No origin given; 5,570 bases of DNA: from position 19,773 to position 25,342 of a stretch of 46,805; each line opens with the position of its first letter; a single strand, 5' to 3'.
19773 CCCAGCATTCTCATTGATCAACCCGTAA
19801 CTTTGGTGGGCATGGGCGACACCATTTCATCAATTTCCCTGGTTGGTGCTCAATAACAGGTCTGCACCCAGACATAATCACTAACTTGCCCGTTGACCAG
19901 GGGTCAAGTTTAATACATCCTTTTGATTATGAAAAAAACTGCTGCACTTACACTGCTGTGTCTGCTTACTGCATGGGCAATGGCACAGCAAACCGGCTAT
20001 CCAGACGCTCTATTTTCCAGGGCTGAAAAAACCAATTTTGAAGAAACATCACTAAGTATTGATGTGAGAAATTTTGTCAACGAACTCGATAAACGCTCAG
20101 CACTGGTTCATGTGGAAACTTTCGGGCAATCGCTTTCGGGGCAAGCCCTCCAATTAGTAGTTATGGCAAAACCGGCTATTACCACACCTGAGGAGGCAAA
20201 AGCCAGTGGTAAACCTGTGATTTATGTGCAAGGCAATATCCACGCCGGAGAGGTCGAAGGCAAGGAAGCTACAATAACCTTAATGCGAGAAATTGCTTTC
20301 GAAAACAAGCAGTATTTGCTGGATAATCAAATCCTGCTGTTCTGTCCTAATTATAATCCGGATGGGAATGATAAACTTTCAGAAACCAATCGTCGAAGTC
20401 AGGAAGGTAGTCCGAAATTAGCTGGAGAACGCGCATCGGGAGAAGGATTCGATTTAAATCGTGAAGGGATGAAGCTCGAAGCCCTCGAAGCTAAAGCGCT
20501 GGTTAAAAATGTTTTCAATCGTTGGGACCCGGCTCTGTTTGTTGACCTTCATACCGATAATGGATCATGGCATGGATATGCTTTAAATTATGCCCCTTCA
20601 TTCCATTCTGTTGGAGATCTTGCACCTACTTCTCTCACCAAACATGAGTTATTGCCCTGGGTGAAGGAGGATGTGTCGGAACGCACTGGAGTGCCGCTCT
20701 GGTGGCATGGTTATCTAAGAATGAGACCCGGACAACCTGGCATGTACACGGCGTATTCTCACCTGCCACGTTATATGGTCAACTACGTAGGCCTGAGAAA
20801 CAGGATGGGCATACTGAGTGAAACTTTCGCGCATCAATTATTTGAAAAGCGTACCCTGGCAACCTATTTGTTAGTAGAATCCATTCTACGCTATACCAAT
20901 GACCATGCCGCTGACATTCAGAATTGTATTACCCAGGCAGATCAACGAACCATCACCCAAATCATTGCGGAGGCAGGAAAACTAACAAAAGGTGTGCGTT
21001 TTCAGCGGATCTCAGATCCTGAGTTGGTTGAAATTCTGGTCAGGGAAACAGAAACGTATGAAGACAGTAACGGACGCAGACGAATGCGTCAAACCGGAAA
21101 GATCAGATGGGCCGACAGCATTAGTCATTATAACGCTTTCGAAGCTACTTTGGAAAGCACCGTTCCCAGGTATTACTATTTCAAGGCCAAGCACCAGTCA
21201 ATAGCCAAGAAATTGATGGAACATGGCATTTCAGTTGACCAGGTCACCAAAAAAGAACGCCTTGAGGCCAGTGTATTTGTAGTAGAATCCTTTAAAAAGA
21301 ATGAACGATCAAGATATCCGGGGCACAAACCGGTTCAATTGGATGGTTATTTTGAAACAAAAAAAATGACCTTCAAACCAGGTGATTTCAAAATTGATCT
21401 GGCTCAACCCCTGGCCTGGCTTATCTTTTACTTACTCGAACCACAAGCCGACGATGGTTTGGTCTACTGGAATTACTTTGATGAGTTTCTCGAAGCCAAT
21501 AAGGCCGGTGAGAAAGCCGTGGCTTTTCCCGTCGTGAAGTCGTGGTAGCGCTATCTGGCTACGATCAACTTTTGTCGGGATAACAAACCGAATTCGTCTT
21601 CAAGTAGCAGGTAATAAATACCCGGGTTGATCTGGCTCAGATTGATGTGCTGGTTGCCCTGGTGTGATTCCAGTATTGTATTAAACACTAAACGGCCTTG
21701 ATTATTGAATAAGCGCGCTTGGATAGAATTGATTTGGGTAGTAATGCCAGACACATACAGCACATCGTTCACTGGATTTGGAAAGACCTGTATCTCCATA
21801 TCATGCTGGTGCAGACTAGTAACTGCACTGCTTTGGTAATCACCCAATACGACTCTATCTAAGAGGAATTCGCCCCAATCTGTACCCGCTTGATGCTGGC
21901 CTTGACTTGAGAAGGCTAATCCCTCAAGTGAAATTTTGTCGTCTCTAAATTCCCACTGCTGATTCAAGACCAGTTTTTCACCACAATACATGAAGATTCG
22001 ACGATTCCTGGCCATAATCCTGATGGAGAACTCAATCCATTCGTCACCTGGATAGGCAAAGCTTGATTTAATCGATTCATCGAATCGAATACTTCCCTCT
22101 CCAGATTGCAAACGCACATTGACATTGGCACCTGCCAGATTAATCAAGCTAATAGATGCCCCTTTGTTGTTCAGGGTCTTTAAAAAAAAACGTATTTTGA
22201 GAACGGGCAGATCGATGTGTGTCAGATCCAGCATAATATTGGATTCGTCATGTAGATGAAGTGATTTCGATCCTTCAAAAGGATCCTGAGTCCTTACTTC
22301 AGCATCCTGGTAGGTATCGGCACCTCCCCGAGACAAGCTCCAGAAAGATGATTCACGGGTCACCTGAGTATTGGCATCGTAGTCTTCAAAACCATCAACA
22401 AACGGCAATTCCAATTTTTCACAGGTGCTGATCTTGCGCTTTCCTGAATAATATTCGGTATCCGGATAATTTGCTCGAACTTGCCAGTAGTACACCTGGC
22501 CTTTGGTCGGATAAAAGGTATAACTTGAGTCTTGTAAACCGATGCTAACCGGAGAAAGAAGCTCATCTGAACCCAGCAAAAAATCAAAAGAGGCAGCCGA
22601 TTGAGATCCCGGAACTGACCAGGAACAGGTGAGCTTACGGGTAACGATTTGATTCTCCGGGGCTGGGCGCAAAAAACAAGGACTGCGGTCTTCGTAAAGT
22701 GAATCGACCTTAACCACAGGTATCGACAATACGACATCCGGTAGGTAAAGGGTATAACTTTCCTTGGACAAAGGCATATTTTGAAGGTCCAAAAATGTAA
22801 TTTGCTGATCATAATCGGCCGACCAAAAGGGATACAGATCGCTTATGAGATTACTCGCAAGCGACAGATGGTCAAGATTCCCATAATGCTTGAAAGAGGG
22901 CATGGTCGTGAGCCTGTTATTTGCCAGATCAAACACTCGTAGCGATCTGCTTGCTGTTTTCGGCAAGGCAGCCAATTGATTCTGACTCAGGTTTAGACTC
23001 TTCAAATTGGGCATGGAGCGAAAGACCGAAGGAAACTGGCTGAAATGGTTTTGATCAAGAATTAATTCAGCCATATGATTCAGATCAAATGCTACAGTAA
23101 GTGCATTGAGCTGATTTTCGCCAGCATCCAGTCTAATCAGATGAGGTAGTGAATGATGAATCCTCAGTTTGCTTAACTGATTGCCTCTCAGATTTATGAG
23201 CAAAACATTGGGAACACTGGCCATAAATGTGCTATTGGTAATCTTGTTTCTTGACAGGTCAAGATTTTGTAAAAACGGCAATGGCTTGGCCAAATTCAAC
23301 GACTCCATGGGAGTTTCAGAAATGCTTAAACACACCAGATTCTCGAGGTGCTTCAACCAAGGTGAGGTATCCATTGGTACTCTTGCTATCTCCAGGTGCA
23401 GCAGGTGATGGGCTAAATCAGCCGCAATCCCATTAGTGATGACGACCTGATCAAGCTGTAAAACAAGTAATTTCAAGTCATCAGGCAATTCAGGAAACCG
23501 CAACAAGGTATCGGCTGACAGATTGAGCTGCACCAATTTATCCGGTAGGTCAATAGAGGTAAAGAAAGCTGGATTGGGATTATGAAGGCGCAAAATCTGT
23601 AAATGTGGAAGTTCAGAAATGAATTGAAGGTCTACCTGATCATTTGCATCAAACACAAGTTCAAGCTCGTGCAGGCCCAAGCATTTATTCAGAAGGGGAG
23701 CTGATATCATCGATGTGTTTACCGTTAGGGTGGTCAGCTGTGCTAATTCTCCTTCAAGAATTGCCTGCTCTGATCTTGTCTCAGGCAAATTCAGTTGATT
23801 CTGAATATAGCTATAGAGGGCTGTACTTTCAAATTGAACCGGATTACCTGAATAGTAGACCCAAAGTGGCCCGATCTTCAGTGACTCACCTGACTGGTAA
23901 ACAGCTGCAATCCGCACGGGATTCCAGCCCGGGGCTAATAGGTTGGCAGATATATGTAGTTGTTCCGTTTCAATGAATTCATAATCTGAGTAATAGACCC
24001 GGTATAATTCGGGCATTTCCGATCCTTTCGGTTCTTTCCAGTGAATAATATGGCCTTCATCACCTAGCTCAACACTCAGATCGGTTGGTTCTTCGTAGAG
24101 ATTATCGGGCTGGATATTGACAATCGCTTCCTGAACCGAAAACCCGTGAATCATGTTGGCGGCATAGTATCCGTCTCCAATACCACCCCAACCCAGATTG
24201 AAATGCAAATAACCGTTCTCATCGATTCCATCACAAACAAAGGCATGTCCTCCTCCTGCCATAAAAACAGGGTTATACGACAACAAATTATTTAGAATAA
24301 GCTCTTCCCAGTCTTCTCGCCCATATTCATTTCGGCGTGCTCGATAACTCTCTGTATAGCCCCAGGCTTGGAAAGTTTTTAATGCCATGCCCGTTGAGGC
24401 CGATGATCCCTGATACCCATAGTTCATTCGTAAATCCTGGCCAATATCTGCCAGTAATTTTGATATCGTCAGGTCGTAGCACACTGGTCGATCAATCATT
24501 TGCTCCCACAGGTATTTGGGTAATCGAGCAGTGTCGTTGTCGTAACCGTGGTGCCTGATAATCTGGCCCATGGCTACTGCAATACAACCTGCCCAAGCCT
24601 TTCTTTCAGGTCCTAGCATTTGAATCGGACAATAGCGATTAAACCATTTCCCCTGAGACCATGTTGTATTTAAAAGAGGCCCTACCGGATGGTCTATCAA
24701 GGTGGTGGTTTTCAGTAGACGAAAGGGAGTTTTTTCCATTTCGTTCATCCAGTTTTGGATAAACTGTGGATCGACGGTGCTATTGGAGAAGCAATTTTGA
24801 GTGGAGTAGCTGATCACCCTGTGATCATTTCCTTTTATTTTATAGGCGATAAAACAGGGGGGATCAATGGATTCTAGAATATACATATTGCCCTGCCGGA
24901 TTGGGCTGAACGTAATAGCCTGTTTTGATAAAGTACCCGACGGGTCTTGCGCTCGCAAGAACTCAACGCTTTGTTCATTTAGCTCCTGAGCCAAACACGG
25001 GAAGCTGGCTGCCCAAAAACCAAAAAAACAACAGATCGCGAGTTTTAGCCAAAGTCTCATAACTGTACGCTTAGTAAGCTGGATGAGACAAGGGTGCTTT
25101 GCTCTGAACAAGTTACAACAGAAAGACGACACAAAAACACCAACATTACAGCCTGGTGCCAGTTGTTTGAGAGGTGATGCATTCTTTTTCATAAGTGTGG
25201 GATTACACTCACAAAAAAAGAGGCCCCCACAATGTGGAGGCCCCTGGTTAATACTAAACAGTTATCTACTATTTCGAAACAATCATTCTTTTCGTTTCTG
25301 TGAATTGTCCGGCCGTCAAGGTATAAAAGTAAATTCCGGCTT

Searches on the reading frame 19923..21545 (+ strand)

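Call 91: search_protein_families(library=pfam, proteins=[window:19923-21545:+], max_evalue=0.00001)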
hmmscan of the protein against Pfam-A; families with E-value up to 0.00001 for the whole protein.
window:19923-21545:+ (541 aa): 1 family
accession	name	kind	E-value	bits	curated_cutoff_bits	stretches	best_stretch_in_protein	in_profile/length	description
PF00246.29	Peptidase_M14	-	3e-18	66.9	21.6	1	51-181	4-132/286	Zinc carboxypeptidase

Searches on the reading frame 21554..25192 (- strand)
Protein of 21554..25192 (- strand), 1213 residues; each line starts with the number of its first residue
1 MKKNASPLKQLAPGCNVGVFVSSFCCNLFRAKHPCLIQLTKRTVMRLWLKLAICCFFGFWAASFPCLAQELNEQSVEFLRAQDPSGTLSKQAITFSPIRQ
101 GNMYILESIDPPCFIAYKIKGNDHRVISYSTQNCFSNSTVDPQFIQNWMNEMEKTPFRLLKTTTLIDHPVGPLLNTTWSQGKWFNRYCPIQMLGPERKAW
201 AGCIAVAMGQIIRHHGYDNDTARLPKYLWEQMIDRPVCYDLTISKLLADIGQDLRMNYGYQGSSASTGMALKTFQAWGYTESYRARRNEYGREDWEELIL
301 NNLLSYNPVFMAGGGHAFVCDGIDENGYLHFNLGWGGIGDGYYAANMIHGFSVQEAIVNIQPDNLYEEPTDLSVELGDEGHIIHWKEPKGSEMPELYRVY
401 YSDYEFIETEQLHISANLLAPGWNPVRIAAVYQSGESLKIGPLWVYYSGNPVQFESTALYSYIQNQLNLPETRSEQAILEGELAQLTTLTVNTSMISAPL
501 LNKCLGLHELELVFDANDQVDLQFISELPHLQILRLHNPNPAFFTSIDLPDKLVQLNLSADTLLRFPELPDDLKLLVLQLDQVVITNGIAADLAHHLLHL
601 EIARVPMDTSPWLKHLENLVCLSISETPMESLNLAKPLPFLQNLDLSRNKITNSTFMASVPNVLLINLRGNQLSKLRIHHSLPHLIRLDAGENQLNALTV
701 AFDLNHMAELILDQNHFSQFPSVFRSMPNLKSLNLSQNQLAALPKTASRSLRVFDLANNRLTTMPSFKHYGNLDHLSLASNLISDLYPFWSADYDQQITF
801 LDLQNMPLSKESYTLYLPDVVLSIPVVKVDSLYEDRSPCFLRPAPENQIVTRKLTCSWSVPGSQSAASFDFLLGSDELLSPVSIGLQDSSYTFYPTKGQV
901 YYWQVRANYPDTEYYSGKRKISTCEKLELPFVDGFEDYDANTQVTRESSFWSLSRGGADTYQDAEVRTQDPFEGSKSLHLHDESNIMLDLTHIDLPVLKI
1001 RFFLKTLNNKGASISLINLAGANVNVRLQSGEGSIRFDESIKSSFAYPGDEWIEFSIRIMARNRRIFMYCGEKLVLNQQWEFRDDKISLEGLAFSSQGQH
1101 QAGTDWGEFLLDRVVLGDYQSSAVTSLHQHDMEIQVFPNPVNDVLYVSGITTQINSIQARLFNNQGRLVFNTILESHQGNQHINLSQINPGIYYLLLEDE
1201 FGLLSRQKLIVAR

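Call 91: search_protein_families(library=pfam, proteins=[window:21554-25192:-], max_evalue=0.00001)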
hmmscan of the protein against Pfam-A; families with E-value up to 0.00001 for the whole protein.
window:21554-25192:- (1213 aa): 4 families
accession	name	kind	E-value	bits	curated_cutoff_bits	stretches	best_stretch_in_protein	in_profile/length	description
PF01640.23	Peptidase_C10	-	1.9e-33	116.8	26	1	178-343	1-194/194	Peptidase C10 family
PF12799.13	LRR_4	-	1.3e-15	57.4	27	0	750-787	2-40/44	Leucine Rich repeats (2 copies)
PF18962.6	Por_Secre_tail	-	2.2e-11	44.3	27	1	1136-1211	1-75/75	Secretion system C-terminal sorting domain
PF13855.12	LRR_8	-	4.5e-11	42.8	27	1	728-783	1-61/61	Leucine rich repeat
